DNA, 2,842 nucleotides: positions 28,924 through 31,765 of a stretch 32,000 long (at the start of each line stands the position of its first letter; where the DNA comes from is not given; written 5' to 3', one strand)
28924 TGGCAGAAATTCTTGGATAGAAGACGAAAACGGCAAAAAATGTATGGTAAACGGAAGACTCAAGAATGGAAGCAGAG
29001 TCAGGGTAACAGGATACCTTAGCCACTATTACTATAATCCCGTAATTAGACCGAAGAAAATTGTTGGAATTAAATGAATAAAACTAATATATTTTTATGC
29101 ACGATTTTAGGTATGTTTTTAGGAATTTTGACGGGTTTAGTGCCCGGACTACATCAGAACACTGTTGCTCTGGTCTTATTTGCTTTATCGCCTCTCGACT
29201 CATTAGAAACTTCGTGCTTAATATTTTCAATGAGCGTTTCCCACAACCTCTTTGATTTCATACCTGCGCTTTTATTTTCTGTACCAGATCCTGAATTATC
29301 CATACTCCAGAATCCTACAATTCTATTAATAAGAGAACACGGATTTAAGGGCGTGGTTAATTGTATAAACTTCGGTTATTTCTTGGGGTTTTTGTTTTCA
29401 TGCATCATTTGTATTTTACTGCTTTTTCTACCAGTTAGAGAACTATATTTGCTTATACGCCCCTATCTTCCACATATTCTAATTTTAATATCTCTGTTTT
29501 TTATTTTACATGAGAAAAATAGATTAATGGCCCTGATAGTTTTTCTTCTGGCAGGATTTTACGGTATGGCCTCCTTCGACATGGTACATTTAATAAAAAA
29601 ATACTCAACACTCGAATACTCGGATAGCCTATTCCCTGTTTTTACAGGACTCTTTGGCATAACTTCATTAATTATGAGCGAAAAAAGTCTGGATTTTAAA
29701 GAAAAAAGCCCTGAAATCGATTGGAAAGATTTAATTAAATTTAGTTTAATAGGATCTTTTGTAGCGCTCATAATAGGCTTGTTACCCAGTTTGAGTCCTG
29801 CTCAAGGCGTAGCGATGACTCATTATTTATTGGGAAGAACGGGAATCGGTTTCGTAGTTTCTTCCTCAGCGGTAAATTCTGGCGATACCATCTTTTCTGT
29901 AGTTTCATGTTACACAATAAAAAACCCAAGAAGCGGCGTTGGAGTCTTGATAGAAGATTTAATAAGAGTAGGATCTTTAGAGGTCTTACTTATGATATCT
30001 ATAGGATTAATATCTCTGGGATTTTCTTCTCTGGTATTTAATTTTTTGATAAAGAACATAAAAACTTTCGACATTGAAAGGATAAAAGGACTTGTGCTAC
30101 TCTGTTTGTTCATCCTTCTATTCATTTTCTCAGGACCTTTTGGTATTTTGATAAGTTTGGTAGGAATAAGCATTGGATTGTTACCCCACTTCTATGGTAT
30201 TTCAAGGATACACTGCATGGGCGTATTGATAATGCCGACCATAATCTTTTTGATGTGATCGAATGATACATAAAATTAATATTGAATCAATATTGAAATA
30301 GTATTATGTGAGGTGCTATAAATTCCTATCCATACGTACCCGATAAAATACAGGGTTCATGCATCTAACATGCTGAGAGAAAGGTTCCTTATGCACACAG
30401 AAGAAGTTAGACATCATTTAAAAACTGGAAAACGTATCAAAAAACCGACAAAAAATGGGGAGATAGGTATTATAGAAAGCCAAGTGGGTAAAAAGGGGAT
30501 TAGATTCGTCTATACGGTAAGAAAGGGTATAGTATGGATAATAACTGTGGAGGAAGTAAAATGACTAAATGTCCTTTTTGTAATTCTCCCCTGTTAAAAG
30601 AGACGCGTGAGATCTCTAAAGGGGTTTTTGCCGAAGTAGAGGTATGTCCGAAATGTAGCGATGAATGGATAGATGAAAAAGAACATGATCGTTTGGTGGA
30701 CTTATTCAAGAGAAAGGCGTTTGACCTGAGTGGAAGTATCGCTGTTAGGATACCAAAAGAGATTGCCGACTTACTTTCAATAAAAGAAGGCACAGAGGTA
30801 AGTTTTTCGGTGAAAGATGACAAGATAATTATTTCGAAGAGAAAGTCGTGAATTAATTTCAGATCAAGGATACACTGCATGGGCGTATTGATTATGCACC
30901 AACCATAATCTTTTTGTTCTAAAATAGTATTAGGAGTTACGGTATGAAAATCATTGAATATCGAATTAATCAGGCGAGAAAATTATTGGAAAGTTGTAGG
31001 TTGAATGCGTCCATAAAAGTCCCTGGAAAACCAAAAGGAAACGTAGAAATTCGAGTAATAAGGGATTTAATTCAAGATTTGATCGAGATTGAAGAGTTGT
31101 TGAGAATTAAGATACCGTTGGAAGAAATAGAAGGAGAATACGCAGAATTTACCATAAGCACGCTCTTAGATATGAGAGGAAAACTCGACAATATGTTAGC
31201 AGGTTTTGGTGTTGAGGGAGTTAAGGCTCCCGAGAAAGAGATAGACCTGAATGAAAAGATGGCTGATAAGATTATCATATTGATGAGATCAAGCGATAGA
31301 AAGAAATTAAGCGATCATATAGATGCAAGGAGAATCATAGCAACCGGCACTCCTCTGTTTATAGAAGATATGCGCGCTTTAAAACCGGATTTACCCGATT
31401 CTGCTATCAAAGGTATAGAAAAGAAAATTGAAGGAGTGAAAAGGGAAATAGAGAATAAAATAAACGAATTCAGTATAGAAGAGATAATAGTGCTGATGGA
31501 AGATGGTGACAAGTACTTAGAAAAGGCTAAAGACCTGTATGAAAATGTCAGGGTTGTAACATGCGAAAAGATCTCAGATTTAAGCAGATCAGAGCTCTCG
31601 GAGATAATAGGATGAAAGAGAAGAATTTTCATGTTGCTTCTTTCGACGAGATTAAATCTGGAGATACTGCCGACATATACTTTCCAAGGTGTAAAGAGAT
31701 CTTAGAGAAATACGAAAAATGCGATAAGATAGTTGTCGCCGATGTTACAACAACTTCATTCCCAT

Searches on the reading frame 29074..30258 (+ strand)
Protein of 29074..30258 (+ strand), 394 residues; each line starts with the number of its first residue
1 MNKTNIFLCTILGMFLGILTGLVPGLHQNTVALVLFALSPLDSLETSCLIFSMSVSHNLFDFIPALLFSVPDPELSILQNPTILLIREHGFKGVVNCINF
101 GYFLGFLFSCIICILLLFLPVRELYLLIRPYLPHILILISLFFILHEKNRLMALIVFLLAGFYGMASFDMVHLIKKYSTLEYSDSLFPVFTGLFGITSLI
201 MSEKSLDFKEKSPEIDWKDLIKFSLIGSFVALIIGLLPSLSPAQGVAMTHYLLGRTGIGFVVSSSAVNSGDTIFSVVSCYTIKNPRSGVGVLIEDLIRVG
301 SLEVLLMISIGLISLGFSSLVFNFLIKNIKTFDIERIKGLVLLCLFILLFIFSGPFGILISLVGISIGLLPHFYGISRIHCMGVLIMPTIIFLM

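Call 68: search_protein_families(library=pfam, proteins=[window:29074-30258:+], max_evalue=0.0001)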
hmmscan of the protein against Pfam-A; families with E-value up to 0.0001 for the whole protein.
window:29074-30258:+ (394 aa): 1 family
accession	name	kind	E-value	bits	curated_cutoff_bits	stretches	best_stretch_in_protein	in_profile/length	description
PF01970.21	TctA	-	3e-35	122.1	28.9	1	8-382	2-422/423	Tripartite tricarboxylate transporter TctA family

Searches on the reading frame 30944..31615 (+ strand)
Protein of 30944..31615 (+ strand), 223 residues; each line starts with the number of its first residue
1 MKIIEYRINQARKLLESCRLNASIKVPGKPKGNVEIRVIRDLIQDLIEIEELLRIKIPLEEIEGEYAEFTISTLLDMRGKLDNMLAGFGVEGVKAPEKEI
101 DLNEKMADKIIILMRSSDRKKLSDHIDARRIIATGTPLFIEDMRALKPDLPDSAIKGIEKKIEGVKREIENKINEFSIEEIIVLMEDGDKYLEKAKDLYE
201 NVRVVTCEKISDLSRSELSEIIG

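Call 68: search_protein_families(library=pfam, proteins=[window:30944-31615:+], max_evalue=0.0001)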
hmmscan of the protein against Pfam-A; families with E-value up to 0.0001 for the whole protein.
window:30944-31615:+ (223 aa): 1 family
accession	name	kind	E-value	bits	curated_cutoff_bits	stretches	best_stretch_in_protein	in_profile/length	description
PF09873.14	DUF2100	-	9.1e-32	111.1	23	1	28-211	29-202/210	Uncharacterized protein conserved in archaea (DUF2100)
